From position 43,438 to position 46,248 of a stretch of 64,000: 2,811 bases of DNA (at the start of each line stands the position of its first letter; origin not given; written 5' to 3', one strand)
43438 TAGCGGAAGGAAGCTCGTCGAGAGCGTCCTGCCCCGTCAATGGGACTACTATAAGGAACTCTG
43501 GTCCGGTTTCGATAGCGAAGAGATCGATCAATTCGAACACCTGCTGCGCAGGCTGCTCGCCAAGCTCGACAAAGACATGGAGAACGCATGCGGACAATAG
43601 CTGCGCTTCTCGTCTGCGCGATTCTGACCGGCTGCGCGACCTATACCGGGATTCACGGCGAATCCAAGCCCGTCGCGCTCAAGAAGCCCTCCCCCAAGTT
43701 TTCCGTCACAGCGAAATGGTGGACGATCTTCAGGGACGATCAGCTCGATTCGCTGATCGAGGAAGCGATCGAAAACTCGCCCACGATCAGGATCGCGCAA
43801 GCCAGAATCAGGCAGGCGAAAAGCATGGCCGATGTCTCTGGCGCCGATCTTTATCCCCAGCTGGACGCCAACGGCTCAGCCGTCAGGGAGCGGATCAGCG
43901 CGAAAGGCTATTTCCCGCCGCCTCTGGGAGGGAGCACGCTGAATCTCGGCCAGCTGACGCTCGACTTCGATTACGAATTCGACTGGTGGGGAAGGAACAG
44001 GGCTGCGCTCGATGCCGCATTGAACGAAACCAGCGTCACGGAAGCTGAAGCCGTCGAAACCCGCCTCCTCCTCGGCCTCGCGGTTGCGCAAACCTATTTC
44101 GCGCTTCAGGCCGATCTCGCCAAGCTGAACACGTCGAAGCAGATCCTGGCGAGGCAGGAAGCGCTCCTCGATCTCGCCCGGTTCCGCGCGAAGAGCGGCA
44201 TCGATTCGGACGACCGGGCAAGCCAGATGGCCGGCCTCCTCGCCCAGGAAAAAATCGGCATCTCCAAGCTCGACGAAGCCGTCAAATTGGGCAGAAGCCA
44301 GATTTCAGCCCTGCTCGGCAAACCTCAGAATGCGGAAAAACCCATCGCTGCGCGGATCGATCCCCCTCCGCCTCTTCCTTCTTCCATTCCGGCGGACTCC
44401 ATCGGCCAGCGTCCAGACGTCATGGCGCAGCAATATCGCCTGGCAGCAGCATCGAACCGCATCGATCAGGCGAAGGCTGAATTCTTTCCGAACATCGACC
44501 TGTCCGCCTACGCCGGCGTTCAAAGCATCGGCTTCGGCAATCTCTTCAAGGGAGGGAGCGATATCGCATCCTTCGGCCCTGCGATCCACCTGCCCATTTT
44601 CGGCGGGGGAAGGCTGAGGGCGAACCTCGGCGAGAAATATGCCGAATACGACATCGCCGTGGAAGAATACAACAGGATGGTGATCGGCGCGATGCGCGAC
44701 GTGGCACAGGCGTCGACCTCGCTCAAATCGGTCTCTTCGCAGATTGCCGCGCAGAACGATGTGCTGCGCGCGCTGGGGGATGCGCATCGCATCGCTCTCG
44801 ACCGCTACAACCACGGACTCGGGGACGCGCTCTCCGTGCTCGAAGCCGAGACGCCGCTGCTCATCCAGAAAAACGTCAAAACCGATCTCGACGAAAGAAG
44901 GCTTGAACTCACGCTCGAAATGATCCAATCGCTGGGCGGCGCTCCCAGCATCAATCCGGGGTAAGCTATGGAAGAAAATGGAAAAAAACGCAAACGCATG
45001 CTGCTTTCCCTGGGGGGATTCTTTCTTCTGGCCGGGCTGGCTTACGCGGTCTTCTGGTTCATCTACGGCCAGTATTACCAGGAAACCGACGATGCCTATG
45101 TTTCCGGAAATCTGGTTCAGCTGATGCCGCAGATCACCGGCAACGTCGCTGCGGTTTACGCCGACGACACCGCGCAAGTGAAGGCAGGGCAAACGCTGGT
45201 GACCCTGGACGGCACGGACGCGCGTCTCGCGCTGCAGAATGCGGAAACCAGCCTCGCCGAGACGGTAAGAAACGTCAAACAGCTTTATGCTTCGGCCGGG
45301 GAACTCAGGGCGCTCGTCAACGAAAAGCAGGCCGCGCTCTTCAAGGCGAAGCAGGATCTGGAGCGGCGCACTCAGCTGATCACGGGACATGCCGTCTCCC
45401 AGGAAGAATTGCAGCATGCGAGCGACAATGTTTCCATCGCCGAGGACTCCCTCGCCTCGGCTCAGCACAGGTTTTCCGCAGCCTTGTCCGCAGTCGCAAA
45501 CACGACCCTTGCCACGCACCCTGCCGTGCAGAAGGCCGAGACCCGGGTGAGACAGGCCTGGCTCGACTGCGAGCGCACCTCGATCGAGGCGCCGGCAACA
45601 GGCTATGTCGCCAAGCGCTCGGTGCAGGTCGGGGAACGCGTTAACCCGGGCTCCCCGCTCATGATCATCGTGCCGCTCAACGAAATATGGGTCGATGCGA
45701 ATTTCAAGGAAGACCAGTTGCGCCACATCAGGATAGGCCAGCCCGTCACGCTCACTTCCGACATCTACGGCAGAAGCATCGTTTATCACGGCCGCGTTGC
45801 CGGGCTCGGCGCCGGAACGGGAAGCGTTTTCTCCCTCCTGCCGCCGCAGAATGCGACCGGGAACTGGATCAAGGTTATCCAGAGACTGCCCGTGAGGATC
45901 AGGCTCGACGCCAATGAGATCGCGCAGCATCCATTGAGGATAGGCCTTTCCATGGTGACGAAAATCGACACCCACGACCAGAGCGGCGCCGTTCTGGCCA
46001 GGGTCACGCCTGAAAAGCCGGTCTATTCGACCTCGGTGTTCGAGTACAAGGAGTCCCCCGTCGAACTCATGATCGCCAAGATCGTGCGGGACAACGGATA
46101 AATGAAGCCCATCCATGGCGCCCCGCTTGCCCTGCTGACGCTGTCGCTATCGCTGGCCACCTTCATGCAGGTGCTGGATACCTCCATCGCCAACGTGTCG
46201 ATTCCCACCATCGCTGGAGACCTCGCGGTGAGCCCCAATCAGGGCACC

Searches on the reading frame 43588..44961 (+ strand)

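Call 11: search_protein_families(library=pfam, proteins=[window:43588-44961:+], max_evalue=0.001)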
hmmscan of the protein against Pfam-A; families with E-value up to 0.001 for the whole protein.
window:43588-44961:+ (458 aa): 1 family
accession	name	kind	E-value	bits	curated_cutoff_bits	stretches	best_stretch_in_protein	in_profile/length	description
PF02321.23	OEP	-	4e-43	147.8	22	2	274-422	11-159/187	Outer membrane efflux protein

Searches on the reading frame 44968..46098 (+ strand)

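Call 11: search_protein_families(library=pfam, proteins=[window:44968-46098:+], max_evalue=0.001)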
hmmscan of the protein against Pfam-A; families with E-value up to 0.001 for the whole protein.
window:44968-46098:+ (377 aa): 4 families
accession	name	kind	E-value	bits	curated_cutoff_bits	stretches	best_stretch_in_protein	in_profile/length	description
PF16576.10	HlyD_D23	-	5.5e-17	62.2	30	1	202-277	107-181/214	Barrel-sandwich domain of CusB or HlyD membrane-fusion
PF00529.27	CusB_dom_1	-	1e-16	61.4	26.5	1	28-335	6-89/89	Cation efflux system protein CusB domain 1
PF13437.12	HlyD_3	-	2.3e-14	54.4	22.2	1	206-289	2-79/106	HlyD family secretion protein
PF00364.28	Biotin_lipoyl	-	0.00058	20.1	22.1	0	205-234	44-73/73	Biotin-requiring enzyme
